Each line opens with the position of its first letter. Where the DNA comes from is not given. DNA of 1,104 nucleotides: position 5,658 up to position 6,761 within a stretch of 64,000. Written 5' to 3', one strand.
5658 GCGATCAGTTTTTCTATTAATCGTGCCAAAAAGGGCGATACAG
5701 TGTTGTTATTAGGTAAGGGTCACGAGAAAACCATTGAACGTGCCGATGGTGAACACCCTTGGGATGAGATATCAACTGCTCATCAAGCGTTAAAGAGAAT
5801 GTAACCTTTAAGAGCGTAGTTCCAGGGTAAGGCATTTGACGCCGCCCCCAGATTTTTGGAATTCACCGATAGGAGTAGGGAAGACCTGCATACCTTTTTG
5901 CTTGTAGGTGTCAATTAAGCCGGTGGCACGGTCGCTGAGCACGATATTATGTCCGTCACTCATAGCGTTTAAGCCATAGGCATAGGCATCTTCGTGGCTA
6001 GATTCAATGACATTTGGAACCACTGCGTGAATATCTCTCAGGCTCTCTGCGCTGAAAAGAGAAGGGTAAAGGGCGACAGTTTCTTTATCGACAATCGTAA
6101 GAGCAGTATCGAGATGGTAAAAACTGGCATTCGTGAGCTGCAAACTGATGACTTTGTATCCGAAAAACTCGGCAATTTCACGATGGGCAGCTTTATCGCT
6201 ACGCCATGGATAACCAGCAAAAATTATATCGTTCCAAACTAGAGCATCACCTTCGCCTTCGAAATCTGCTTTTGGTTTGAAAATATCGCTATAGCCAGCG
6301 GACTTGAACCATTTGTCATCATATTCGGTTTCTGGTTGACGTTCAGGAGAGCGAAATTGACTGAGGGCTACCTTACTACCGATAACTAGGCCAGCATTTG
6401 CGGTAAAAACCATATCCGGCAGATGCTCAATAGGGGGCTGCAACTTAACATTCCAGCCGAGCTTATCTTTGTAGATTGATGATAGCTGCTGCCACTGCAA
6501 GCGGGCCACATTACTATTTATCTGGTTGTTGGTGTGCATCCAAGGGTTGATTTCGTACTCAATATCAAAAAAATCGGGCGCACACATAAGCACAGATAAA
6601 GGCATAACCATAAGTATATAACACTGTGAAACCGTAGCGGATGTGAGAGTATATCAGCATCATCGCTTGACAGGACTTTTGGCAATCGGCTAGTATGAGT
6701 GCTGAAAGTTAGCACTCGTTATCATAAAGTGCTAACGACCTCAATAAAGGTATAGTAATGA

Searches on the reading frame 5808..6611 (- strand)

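Call 17: search_protein_families(library=pfam, proteins=[window:5808-6611:-], max_evalue=0.00001)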
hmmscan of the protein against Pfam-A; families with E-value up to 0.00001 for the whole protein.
window:5808-6611:- (267 aa): 2 families
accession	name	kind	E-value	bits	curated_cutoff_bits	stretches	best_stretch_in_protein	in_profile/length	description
PF19420.4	DDAH_eukar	-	2.3e-14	53.8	23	1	26-265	18-290/291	N,N dimethylarginine dimethylhydrolase, eukaryotic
PF02274.22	ADI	-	9.9e-11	41.7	22.8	1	61-196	118-271/377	Arginine deiminase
